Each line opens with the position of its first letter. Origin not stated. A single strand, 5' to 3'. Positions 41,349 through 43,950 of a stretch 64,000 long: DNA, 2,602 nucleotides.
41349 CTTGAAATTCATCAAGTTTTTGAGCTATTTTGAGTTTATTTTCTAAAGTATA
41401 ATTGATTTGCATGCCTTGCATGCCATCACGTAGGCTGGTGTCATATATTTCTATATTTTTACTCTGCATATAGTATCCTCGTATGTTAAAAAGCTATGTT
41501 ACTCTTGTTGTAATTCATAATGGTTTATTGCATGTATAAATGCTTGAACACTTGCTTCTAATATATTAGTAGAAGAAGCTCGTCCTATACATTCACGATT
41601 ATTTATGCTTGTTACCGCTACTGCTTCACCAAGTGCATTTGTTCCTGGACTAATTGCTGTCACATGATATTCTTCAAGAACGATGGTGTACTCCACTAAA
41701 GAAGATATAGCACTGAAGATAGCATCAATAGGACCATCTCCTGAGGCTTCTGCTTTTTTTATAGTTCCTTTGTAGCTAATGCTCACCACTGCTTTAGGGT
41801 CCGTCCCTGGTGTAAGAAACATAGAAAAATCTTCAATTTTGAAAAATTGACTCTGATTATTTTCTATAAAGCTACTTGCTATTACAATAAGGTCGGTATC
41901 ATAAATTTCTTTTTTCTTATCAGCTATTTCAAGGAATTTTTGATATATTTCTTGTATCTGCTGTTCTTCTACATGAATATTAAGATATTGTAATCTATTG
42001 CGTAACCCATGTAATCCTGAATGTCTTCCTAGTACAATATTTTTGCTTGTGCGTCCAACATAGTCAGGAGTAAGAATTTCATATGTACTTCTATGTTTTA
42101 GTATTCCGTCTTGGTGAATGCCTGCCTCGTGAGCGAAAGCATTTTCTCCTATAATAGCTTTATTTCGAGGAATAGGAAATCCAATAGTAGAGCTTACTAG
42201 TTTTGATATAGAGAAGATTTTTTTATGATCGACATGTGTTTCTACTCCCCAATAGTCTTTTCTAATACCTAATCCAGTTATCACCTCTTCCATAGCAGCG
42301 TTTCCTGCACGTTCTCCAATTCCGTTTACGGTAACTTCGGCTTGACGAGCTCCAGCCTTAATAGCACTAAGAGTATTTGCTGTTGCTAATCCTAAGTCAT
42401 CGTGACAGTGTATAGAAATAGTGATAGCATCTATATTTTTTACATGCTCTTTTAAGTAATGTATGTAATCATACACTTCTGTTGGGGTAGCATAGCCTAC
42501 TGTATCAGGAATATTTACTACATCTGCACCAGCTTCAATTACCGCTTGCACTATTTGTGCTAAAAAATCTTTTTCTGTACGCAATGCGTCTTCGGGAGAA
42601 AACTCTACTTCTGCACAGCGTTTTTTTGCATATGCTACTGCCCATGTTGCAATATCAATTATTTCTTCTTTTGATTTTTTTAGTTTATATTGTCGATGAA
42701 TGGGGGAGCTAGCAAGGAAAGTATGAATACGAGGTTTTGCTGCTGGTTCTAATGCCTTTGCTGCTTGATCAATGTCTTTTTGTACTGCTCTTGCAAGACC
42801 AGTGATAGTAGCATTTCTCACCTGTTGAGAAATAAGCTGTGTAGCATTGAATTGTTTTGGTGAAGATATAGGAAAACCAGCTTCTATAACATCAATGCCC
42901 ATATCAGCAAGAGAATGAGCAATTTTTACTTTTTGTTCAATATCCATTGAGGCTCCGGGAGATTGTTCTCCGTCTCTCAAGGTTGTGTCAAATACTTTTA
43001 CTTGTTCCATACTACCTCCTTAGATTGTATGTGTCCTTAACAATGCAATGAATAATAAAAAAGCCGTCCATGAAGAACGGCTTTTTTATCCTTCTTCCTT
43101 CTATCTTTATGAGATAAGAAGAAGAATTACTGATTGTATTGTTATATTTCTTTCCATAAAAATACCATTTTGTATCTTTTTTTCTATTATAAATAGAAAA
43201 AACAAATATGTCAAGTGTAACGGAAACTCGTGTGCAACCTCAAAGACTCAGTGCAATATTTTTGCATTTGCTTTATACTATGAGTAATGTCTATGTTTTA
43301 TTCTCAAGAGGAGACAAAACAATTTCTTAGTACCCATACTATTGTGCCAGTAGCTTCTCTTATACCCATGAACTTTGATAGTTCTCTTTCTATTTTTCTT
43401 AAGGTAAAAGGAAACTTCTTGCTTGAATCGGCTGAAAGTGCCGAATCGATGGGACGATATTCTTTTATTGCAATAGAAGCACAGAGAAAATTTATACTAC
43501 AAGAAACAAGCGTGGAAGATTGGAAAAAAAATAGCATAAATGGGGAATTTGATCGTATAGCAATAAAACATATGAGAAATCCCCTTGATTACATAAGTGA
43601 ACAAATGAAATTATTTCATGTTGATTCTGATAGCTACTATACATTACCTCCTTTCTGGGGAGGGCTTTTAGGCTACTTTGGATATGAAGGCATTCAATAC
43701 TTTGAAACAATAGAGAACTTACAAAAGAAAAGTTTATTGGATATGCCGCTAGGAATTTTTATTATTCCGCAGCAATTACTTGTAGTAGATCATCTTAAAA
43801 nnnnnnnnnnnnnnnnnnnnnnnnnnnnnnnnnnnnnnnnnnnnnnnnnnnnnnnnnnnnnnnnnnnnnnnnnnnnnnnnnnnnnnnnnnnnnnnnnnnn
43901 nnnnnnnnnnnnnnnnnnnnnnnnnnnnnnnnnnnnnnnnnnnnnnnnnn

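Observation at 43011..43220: Leader-peptide transcription attenuator (Leu/Ile codons) upstream of leuA-cimA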

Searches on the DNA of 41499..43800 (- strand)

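Call 3: search_rna_families(source=window, start=42500, end=43800, threshold=evalue, max_evalue=10, show_alignments=3)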
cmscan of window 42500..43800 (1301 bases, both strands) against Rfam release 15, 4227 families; matches with E-value up to 10: 18.
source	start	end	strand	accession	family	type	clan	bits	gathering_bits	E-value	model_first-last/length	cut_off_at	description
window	43054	43141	-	RF01859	Phe_leader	Cis-reg; leader;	-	35.3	55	0.00079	1-125/125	no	Phenylalanine leader peptide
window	43057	43168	-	RF04180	BTnc231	Gene; sRNA;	-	31.8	80.4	0.00026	1-154/154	no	Bacteroides sRNA BTnc231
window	43052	43165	-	RF04182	GibS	Gene; sRNA;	-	26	115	0.43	1-142/142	no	GibS sRNA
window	42982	43090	+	RF01859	Phe_leader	Cis-reg; leader;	-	23.9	55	0.27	1-125/125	no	Phenylalanine leader peptide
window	43050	43125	-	RF02075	STnc230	Gene; sRNA;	-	23.1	50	1.2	1-83/83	no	Enterobacterial sRNA STnc230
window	42984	43098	+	RF00121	MicC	Gene; sRNA;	-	20.7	90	3.2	1-123/123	no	MicC RNA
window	43580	43665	+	RF01179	snoU83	Gene; snRNA; snoRNA; CD-box;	-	20.5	50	2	1-84/84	no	Small nucleolar RNA U83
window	43038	43090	+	RF00506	Thr_leader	Cis-reg; leader;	-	20.3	55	0.53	1-118/118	no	Threonine operon leader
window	43058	43148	-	RF01743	leu-phe_leader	Cis-reg; leader;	-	20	70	2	1-162/162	no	leu/phe leader RNA from Lactococcus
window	43044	43096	-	RF04343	Plastid-psbA-2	Cis-reg;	CL00153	19.8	55.8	1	1-60/60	no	Plastid-psbA-2 3UTR RNA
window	43050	43140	-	RF02053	STnc430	Gene; sRNA;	-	19.3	47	3.7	1-162/162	no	Enterobacterial sRNA STnc430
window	42734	42769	+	RF01378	CRISPR-DR65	Gene; CRISPR;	-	19.2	43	6.2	1-37/37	no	CRISPR RNA direct repeat element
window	43056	43145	-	RF00616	LhrC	Gene; sRNA;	CL00114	18.5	110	8.3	1-111/111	no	Listeria LhrC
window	43237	43297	+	RF02060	STnc410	Gene; sRNA;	-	17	50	0.67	1-158/158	no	Enterobacterial sRNA STnc410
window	42979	43087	+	RF04180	BTnc231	Gene; sRNA;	-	17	80.4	1.3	1-154/154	no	Bacteroides sRNA BTnc231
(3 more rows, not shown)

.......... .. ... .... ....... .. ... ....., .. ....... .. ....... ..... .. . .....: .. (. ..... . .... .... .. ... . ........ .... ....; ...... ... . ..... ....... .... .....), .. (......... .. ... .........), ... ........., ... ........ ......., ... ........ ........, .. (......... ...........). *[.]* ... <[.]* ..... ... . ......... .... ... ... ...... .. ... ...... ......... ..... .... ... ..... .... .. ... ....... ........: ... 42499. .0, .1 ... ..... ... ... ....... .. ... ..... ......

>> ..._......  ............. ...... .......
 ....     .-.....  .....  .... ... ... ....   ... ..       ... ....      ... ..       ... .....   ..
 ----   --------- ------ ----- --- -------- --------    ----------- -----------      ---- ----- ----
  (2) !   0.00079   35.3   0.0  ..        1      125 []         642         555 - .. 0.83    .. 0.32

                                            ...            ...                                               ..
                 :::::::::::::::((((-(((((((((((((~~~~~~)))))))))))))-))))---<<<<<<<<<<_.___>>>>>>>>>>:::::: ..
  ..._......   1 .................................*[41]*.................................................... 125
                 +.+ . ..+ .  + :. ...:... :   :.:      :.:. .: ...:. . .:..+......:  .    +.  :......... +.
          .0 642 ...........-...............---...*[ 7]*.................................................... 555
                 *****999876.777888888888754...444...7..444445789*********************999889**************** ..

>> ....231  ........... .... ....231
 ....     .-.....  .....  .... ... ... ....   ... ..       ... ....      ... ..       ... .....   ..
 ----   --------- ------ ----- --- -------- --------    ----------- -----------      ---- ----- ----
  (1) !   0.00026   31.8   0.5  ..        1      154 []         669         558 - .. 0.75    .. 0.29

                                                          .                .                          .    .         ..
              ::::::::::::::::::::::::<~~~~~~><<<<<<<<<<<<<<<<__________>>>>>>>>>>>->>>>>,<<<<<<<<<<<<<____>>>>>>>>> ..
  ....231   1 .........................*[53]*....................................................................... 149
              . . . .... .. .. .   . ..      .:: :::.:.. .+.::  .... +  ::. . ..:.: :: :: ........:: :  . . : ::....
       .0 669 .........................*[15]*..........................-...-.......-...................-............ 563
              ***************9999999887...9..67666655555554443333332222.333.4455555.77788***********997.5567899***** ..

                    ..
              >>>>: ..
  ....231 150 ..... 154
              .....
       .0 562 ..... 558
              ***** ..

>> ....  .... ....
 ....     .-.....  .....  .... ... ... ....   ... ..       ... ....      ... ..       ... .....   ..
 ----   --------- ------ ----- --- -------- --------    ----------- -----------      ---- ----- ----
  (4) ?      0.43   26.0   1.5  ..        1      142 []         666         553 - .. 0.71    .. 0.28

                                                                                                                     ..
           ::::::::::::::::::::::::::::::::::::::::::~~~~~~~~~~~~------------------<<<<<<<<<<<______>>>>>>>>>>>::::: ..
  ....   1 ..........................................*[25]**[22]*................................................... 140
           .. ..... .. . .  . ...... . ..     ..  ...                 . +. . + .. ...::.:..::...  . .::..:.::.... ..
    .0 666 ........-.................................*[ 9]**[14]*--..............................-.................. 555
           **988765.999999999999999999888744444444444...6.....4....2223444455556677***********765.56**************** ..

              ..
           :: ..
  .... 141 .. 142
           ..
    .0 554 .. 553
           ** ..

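Call 67: search_rna_families(sources=[L161, L162, L164, L165, L166, L167, L168, L169, L170, L171, L172, L173], threshold=gathering)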
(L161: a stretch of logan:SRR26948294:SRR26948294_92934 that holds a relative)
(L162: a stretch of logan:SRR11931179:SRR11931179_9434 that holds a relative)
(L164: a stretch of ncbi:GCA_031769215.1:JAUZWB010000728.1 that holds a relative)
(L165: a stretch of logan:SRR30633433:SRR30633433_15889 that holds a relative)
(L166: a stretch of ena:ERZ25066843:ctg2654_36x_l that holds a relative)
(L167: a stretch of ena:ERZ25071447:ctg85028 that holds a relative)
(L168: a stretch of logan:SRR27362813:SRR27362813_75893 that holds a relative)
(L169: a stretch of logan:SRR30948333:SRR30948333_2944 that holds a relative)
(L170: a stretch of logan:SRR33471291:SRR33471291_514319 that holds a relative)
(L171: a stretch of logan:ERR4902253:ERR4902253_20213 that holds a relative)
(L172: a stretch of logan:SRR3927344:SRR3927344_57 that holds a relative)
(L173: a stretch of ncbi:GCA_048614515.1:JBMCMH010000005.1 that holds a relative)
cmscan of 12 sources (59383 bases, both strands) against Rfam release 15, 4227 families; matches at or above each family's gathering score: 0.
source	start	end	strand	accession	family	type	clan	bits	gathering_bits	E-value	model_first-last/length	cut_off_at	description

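Call 81: build_rna_model(alignment_id=A7, structure=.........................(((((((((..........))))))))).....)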
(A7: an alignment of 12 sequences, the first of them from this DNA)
Model R1 built from alignment A7 (12 sequences, 58 columns); structure: as given.
model positions 42; base pairs 9; branch points 0; effective number of sequences 12; information 1.222 bits per position. Calibrated on 0.2 Mb of random sequence (short: E-values are rough).
structure used (alignment columns):
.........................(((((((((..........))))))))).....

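Call 82: search_with_rna_model(model_id=R1, source=window, filters=off, max_evalue=10)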
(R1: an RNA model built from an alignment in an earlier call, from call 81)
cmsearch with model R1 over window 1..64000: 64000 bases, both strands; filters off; matches with E-value up to 10: 35.
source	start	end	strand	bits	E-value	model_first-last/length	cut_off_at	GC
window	43057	43095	-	56.8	3.2e-10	1-42/42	no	0.38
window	43049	43087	+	34.9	2e-05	1-42/42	no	0.33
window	61693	61718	+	20.9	0.023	1-42/42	no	0.23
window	47130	47170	-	15.4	0.36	1-42/42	no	0.27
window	28328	28360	+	14.9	0.48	1-42/42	no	0.3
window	48213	48240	+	14.6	0.55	1-42/42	no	0.18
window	17661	17702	+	13.8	0.84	1-42/42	no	0.33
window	58572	58593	+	12.8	1.4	1-42/42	no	0.23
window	25977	26032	+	12.2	1.9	1-42/42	no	0.36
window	6072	6113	+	12.1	2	1-42/42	no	0.31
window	52729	52781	-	11.5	2.7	1-42/42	no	0.3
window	48225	48247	-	11.3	2.9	1-42/42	no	0.13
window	41293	41335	-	11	3.4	1-42/42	no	0.33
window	26723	26759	+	10.8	3.8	1-42/42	no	0.32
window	36330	36387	+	10.7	4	1-42/42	no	0.33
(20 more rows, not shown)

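Call 83: search_with_rna_model(model_id=R1, sources=[L001, L002, L003, L004, L005, L006, L007, L008, L009, L010, L011, L012, L013, L014, L015, L016, L017, L018, L019, L020, L021, L022, L023, L024, L025, L026, L027, L028, L029, L030, L031, L032, L033, L034, L035, L036, L037, L038, L039, L040, L041, L042, L043, L044, L045, L046, L047, L048, L049, L050, L051, L052, L053, L054, L055, L056, L057, L058, L059, L060, L061, L062, L063, L064, L065, L066, L067, L068, L069, L070, L071, L072, L073, L074, L075, L076, L077, L078, L079, L080, L161, L162, L163, L164, L165, L166, L167, L168, L169, L170, L171, L172, L173], max_evalue=1)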
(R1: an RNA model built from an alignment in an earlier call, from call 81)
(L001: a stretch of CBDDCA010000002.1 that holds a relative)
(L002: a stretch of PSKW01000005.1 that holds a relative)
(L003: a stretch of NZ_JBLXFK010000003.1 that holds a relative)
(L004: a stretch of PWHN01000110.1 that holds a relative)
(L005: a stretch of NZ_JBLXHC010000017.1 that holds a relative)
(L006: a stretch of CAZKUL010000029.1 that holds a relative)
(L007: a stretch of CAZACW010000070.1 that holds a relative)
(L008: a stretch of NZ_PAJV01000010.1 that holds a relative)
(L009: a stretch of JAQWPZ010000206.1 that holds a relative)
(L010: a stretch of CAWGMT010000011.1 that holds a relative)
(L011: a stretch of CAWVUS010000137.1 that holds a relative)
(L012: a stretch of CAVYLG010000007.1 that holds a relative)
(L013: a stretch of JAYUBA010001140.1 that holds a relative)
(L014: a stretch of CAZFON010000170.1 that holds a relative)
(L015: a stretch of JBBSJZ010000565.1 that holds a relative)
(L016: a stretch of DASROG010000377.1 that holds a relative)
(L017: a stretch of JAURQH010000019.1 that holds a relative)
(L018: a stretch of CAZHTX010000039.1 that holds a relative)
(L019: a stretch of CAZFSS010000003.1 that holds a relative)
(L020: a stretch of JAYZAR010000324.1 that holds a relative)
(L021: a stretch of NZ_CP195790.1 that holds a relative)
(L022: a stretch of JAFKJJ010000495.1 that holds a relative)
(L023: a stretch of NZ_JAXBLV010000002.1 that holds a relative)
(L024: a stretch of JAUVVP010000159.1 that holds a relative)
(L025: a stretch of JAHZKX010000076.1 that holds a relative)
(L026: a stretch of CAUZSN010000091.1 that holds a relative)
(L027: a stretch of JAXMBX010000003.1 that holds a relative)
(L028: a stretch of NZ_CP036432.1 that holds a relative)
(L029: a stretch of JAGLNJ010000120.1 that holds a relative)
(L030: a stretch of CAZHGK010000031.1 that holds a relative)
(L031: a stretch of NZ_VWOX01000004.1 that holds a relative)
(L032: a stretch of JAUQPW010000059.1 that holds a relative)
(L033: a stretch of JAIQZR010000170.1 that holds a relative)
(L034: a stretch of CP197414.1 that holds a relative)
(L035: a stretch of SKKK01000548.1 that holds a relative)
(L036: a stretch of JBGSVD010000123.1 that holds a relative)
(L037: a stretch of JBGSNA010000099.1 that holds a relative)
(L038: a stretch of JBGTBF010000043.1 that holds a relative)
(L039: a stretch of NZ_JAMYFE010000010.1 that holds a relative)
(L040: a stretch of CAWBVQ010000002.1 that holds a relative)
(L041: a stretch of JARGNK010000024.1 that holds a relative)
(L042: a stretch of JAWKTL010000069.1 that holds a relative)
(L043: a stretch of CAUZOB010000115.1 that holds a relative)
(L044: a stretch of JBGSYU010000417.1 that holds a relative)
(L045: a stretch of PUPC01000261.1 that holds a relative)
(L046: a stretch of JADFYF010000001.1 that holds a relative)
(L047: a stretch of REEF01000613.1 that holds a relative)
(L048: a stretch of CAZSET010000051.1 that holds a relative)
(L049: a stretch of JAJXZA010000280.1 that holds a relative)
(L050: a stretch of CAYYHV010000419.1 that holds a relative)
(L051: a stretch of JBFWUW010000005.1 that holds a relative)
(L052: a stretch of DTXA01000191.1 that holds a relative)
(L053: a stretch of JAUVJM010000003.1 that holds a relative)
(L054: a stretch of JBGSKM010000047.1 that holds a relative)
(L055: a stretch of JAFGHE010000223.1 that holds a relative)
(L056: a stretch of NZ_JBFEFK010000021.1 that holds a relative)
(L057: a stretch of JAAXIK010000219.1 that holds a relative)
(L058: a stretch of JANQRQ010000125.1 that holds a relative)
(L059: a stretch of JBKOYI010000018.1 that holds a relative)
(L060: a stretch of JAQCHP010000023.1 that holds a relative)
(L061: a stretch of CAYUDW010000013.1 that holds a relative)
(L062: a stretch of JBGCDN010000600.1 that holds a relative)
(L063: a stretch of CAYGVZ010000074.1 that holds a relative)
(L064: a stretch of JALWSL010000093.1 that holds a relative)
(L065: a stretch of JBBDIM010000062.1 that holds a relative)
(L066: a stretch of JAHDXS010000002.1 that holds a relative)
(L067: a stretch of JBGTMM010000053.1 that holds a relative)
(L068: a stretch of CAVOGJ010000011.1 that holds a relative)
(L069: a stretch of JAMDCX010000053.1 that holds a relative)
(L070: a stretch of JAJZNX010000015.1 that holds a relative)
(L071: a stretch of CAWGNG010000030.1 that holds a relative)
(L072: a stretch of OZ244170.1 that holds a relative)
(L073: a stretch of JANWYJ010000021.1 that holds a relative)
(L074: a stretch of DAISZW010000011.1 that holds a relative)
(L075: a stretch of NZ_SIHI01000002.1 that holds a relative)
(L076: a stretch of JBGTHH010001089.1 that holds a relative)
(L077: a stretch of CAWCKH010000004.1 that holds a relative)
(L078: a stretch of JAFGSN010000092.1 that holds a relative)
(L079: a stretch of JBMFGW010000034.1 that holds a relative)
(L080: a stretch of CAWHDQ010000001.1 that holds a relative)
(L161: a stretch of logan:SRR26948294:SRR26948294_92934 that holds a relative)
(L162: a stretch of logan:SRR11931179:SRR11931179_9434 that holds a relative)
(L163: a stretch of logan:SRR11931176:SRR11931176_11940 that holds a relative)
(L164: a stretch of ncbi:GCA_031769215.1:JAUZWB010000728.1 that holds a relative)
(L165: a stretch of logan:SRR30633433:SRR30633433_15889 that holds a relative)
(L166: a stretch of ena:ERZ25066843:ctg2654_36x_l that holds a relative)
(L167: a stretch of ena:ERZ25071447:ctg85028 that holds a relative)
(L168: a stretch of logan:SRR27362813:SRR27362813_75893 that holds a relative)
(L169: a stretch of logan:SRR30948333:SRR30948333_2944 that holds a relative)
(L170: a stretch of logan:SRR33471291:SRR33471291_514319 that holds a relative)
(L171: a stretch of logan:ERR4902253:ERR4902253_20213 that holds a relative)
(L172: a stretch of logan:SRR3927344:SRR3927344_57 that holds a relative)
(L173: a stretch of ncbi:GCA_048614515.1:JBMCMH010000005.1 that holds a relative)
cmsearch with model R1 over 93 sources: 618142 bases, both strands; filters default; matches with E-value up to 1: 22.
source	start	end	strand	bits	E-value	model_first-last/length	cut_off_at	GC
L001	2916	2954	+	60.3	5.2e-10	1-42/42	no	0.41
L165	2410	2452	+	58.3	1.5e-09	1-42/42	no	0.47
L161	492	533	+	57.1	2.7e-09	1-42/42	no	0.48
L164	2428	2468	+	54.8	8.4e-09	1-42/42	no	0.41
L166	2429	2474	+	54.1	1.2e-08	1-42/42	no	0.37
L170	819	861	+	53.6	1.6e-08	1-42/42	no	0.47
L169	1330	1376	+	51.6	4.2e-08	1-42/42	no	0.4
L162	969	1015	+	51.3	5e-08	1-42/42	no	0.43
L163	473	519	+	51.3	5e-08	1-42/42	no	0.43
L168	241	280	+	44.9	1.2e-06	1-42/42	no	0.43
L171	258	297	+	43.5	2.5e-06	1-42/42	no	0.45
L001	2924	2962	-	43.1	3e-06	1-42/42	no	0.36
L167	2420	2476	+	41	9.1e-06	1-42/42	no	0.3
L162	983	1019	-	34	0.00031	8-42/42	no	0.38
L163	487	523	-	34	0.00031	8-42/42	no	0.38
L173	1414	1478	+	33.4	0.00041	1-42/42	no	0.58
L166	2444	2479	-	30.6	0.0017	7-42/42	no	0.36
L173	1443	1486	-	30.1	0.0021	1-42/42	no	0.5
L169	1347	1381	-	29.3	0.0032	7-42/42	no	0.34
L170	830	868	-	29.2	0.0034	1-42/42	no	0.38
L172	1367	1433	+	27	0.01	1-42/42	no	0.63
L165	2426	2448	-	23.5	0.06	16-38/42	no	0.57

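Call 84: search_with_rna_model(model_id=R1, sources=[L081, L082, L083, L084, L085, L086, L087, L088, L089, L090, L091, L092, L093, L094, L095, L096, L097, L098, L099, L100, L101, L102, L103, L104, L105, L106, L107, L108, L109, L110, L111, L112, L113, L114, L115, L116, L117, L118, L119, L120, L121, L122, L123, L124, L125, L126, L127, L128, L129, L130, L131, L132, L133, L134, L135, L136, L137, L138, L139, L140, L141, L142, L143, L144, L145, L146, L147, L148, L149, L150, L151, L152, L153, L154, L155, L156, L157, L158, L159, L160], max_evalue=1)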
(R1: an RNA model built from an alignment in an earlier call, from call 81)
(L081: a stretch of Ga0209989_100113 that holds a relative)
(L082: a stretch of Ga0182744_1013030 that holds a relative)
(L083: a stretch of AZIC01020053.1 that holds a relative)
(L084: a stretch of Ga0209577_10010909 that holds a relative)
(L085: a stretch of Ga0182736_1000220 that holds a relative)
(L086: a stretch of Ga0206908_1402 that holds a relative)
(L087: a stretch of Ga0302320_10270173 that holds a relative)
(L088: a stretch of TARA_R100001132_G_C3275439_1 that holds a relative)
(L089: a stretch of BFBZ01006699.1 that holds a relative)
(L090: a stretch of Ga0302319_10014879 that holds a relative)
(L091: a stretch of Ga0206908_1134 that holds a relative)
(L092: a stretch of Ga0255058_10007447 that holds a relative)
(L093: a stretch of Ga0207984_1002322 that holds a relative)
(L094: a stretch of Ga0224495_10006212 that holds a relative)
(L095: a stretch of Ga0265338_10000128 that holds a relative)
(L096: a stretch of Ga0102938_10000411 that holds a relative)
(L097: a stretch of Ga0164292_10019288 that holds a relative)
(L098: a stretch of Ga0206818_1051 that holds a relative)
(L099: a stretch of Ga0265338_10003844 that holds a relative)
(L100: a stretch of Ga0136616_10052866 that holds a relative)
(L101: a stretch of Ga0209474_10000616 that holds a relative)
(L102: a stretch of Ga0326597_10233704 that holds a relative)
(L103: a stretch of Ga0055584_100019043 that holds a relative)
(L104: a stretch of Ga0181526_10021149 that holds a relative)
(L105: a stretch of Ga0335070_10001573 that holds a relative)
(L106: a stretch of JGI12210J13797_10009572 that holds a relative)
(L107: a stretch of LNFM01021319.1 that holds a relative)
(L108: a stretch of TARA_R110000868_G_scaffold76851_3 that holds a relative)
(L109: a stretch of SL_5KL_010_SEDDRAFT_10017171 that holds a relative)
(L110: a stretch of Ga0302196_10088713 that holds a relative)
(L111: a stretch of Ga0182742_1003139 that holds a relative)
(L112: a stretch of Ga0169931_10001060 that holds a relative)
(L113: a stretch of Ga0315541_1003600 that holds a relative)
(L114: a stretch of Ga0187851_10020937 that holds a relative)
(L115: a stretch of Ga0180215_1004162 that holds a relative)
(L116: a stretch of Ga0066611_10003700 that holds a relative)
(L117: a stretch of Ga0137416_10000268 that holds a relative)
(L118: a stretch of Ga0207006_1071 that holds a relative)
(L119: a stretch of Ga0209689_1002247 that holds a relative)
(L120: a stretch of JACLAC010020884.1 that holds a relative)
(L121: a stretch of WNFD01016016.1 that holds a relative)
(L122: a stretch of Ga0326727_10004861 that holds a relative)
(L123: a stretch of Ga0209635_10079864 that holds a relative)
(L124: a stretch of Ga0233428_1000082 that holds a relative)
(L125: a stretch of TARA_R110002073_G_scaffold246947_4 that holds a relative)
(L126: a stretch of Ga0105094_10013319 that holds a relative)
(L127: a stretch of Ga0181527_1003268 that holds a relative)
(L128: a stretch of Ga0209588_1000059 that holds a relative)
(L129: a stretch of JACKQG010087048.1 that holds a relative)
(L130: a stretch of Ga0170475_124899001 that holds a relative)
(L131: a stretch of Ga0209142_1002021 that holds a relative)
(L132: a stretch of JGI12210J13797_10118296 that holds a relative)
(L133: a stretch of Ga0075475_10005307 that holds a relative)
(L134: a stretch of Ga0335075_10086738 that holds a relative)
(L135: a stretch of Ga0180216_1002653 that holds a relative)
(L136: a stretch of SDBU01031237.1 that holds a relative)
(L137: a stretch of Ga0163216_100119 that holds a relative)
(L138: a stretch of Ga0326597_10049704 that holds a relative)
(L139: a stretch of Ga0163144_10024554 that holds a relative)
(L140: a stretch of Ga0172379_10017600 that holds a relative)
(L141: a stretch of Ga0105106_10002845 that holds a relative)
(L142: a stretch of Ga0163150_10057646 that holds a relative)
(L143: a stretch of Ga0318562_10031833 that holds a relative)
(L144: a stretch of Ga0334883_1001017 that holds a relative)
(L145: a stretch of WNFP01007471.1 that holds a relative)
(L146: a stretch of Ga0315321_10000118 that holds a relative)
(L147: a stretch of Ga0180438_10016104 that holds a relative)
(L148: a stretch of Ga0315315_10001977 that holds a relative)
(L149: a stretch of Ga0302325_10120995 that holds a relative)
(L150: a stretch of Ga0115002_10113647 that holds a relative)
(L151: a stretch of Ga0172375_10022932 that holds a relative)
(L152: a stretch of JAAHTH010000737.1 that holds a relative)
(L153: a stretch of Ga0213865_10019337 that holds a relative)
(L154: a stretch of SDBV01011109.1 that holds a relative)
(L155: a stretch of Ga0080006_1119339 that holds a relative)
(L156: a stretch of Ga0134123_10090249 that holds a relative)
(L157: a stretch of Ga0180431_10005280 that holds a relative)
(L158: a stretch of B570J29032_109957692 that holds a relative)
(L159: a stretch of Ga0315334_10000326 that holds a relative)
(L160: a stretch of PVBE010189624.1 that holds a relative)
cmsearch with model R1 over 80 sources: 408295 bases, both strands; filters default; matches with E-value up to 1: 2.
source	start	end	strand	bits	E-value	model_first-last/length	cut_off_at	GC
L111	5078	5138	-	17.4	0.87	1-42/42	no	0.64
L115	5307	5367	-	17.4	0.87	1-42/42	no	0.64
